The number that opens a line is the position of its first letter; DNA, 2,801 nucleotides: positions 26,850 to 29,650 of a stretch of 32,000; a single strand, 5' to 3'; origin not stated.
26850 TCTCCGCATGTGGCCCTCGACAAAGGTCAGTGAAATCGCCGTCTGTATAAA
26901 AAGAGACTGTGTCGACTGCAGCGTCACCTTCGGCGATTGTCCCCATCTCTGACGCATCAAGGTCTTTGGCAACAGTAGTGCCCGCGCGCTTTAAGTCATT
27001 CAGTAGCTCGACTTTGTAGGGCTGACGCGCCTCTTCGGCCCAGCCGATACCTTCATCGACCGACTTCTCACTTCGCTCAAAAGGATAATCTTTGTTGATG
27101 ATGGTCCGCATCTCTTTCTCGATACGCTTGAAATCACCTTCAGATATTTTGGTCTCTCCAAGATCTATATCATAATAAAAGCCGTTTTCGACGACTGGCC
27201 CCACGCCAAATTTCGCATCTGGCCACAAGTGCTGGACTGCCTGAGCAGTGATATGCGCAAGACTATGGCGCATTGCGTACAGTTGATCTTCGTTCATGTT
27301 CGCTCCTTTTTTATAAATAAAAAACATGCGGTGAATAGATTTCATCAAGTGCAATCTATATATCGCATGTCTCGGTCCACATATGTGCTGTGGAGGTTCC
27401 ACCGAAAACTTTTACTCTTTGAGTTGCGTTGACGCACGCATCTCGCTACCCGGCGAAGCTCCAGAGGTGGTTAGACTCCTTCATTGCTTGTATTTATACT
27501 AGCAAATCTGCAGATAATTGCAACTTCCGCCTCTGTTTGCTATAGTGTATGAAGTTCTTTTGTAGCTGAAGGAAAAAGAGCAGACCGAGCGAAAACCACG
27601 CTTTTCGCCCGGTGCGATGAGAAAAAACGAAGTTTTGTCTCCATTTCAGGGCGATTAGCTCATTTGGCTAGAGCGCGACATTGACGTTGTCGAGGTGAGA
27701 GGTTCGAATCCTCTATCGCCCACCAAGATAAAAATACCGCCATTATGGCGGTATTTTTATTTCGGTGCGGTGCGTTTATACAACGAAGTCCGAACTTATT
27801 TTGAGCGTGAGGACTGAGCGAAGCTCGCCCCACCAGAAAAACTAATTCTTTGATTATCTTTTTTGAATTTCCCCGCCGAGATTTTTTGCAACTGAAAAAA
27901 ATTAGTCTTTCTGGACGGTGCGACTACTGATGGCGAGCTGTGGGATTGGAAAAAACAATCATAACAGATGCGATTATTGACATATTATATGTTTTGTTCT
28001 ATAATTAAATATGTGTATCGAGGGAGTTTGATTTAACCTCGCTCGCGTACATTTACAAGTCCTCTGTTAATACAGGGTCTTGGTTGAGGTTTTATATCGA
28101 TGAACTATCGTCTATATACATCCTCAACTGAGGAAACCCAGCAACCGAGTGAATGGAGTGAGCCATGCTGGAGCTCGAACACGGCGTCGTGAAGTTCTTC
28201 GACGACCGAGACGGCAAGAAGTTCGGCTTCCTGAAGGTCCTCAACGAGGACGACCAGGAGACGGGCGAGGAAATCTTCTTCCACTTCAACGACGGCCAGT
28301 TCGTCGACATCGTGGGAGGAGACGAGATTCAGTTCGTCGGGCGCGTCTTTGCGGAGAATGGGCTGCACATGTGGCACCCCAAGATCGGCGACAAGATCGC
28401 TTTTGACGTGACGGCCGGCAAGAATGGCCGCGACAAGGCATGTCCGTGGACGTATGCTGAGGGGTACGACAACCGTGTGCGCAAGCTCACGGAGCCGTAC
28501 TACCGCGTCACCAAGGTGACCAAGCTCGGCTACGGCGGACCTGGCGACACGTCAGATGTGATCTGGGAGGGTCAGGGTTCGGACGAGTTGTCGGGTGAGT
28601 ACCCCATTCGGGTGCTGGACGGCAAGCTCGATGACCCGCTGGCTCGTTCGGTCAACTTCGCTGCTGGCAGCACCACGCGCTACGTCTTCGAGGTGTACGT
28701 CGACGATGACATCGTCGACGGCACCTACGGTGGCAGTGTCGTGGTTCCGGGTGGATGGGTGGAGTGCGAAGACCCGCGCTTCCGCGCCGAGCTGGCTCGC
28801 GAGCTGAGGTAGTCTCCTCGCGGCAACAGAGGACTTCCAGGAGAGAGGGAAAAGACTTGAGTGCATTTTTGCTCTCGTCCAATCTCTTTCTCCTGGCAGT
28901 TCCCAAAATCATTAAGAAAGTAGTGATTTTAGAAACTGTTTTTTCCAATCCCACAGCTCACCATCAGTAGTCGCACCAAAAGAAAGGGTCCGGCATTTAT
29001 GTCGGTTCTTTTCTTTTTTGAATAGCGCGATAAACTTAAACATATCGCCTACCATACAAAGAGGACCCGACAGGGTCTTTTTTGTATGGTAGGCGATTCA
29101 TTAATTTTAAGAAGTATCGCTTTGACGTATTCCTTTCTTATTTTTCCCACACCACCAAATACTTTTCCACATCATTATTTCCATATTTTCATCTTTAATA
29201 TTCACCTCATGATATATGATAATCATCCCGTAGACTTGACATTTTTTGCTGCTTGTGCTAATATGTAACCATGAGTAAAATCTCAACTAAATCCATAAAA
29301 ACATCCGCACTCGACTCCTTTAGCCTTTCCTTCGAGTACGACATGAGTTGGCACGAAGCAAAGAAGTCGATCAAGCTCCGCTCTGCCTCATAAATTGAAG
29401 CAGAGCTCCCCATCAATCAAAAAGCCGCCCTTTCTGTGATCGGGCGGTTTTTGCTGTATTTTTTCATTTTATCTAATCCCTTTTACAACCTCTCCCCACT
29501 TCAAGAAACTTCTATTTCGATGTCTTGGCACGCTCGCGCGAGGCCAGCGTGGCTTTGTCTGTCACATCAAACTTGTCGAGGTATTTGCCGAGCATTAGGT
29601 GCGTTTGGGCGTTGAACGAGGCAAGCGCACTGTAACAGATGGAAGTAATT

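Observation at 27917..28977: IR-bounded, transposase-less cassette carrying a GC3-rich cold-shock-domain fusion gene next to tRNA-Val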

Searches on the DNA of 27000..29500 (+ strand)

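Call 8: search_rna_families(source=window, start=27000, end=29500, threshold=evalue, max_evalue=1)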
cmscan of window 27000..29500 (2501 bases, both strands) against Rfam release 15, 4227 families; matches with E-value up to 1: 6.
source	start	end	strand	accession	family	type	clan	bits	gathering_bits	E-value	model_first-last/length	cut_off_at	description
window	27649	27722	+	RF00005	tRNA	Gene; tRNA;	CL00001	62.9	29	1.1e-12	1-71/71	no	tRNA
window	27091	27193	+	RF01509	Afu_300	Gene; snRNA; snoRNA; CD-box;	-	22.9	40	0.19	1-91/91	no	A. fumigatus snoRNA Afu_300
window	27728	27787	-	RF02891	AgrB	Gene; antisense;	-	22.7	40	0.84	1-84/84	no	ArsR-gov region gene B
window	28487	28543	-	RF01534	TB10Cs4H4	Gene; snRNA; snoRNA; HACA-box;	-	20.1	50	0.82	1-66/66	no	Trypanosomatid snoRNA TB10Cs4H4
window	27728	27761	-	RF02628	Hrs1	Gene; sRNA;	-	19.8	56.4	0.99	1-74/74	no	Hfq-regulated sRNA 1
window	28981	29111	-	RF02901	AaHKsRNA41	Gene; sRNA;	-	17.8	97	0.42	1-187/187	no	Aggregatibacter sRNA 41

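Call 58: build_rna_model(alignment_id=A5)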
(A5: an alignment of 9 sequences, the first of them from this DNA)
Model R1 built from alignment A5 (9 sequences, 99 columns); structure: RNAalifold consensus.
model positions 94; base pairs 23; branch points 0; effective number of sequences 2.89; information 0.607 bits per position. Calibrated on 0.2 Mb of random sequence (short: E-values are rough).
structure used (alignment columns):
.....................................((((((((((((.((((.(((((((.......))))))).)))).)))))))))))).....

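Call 59: search_with_rna_model(model_id=R1, sources=[window, L001, L005, L006, L008, L013, L014, L015, L016, L017, L018, L019, L021, L023, L024, L026, L027, L028, L029, L030, L031, L033, L034, L035, L036, L037, L038, L039, L040, L041, L042, L043, L044, L045, L046, L047, L048], max_evalue=1)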
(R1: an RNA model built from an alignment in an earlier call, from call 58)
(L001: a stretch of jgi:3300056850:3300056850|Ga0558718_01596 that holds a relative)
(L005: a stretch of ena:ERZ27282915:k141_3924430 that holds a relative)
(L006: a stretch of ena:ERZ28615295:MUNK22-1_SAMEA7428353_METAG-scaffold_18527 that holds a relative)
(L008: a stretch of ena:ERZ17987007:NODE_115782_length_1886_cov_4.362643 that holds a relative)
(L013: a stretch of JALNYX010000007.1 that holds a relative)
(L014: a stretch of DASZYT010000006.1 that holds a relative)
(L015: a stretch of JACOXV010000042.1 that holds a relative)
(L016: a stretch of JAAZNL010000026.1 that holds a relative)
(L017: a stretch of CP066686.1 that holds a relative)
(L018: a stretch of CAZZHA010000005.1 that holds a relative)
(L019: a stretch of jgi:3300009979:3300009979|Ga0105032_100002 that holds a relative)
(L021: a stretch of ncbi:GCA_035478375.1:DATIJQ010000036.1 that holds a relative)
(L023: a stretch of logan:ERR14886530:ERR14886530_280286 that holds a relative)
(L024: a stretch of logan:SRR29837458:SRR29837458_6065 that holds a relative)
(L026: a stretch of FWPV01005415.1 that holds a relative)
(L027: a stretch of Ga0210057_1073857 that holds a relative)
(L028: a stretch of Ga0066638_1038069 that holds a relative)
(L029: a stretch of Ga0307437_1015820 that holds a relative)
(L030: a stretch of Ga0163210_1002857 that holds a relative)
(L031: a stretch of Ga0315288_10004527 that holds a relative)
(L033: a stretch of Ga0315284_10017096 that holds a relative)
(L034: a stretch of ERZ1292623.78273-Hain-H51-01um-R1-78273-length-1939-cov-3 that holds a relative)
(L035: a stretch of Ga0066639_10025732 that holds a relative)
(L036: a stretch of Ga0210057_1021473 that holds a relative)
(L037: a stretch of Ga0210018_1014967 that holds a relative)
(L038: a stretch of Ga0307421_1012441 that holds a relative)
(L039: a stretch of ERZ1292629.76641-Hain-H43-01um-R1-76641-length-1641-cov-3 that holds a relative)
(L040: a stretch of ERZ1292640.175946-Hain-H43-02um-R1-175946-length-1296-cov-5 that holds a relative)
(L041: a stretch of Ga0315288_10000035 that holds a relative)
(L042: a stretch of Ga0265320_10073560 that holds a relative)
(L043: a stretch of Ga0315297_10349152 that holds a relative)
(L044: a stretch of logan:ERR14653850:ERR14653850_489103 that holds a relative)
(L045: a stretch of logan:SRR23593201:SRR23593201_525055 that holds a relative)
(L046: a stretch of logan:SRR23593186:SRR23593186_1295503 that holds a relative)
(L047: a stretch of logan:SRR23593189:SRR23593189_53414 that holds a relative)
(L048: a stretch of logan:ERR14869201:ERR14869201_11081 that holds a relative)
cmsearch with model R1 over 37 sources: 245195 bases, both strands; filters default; matches with E-value up to 1: 32.
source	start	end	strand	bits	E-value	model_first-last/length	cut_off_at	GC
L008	637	730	+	95.7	5.7e-19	1-94/94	no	0.39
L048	200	293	+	95.5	6.1e-19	1-94/94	no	0.38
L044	76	169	+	91.6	4.8e-18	1-94/94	no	0.36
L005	1273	1366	+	90.7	8e-18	1-94/94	no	0.39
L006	1560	1653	+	90.7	8e-18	1-94/94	no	0.39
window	28045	28138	+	88.1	3e-17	1-94/94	no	0.39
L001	5881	5974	+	88.1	3e-17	1-94/94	no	0.39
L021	5807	5900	+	81.8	9e-16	1-94/94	no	0.43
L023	5903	5990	+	75.5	2.4e-14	1-94/94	no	0.39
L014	5895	5980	+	75.1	3e-14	1-94/94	no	0.44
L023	6913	7002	+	74.8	3.6e-14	1-94/94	no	0.42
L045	1063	1161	+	68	1.3e-12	1-94/94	no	0.39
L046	592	690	+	68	1.3e-12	1-94/94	no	0.39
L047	68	166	+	68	1.3e-12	1-94/94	no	0.39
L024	1198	1283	+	65.4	5.1e-12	1-94/94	no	0.44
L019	5880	5974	+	63.2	1.7e-11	1-94/94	no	0.44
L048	233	288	-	36.7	2.1e-05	34-89/94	no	0.39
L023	6944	6994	-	33.9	9.3e-05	37-86/94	no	0.49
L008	670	725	-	33.3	0.00013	34-89/94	no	0.39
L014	5922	5973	-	32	0.00025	36-87/94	no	0.48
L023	5933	5983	-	30.8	0.00047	36-87/94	no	0.47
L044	110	163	-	30.8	0.00047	35-88/94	no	0.37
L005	1307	1360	-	29.7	0.00087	35-88/94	no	0.39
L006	1594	1647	-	29.7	0.00087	35-88/94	no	0.39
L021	5835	5898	-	27.1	0.0033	31-94/94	no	0.44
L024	1221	1314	-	27.1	0.0035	1-94/94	no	0.44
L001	5919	5964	-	24.4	0.014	39-84/94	no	0.35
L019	5911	5992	-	21.8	0.057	1-94/94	no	0.52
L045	1101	1154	-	21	0.085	36-87/94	no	0.46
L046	630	683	-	21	0.085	36-87/94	no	0.46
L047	106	159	-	21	0.085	36-87/94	no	0.46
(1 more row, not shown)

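Call 65: search_with_rna_model(model_id=R1, sources=[L056, L057, L058, L059, L049], max_evalue=1)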
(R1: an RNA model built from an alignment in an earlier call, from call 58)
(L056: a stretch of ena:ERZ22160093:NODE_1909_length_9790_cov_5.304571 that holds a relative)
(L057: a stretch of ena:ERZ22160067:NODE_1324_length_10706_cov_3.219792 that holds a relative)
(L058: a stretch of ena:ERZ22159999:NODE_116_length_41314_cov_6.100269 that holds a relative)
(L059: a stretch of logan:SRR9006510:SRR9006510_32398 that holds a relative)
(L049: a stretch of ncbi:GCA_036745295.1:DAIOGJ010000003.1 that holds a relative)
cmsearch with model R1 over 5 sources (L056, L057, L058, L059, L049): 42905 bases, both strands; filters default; matches with E-value up to 1: 2.
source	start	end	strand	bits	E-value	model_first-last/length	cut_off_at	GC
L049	8021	8114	-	88.1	5.3e-18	1-94/94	no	0.39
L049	8031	8076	+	24.4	0.0025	39-84/94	no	0.35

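Call 89: search_with_rna_model(model_id=R1, sources=[window, L005, L008, L044, L048, L045, L060, L019, L021, L023, L024, L014, L027, L035], max_evalue=0.000001, make_alignment=true)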
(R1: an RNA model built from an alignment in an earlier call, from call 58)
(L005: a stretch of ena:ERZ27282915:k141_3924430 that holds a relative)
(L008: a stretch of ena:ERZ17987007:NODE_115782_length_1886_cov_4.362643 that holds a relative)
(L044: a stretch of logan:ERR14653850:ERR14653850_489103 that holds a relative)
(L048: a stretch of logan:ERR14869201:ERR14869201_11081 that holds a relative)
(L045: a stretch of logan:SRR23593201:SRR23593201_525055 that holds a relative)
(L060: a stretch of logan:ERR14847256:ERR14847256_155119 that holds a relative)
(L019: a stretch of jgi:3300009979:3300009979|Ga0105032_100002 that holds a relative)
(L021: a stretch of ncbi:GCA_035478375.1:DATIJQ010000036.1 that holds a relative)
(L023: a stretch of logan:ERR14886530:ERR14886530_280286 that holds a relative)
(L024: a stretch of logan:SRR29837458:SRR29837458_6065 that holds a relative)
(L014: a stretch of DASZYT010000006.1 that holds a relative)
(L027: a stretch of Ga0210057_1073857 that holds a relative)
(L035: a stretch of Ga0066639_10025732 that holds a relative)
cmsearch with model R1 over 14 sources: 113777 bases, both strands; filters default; matches with E-value up to 0.000001: 13.
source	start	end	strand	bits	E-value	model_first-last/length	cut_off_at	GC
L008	637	730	+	95.7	2.6e-19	1-94/94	no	0.39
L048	200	293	+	95.5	2.8e-19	1-94/94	no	0.38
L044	76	169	+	91.6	2.2e-18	1-94/94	no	0.36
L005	1273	1366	+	90.7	3.7e-18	1-94/94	no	0.39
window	28045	28138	+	88.1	1.4e-17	1-94/94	no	0.39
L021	5807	5900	+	81.8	4.2e-16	1-94/94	no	0.43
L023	5903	5990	+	75.5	1.1e-14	1-94/94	no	0.39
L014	5895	5980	+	75.1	1.4e-14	1-94/94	no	0.44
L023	6913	7002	+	74.8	1.7e-14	1-94/94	no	0.42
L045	1063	1161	+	68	6e-13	1-94/94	no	0.39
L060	1752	1851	+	67.4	8.3e-13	1-94/94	no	0.45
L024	1198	1283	+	65.4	2.4e-12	1-94/94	no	0.44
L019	5880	5974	+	63.2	7.7e-12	1-94/94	no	0.44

Alignment A6: 13 matches aligned to the model, 101 columns, each read 5' to 3' on its own strand. Consensus structure (alignment columns), stored with it:
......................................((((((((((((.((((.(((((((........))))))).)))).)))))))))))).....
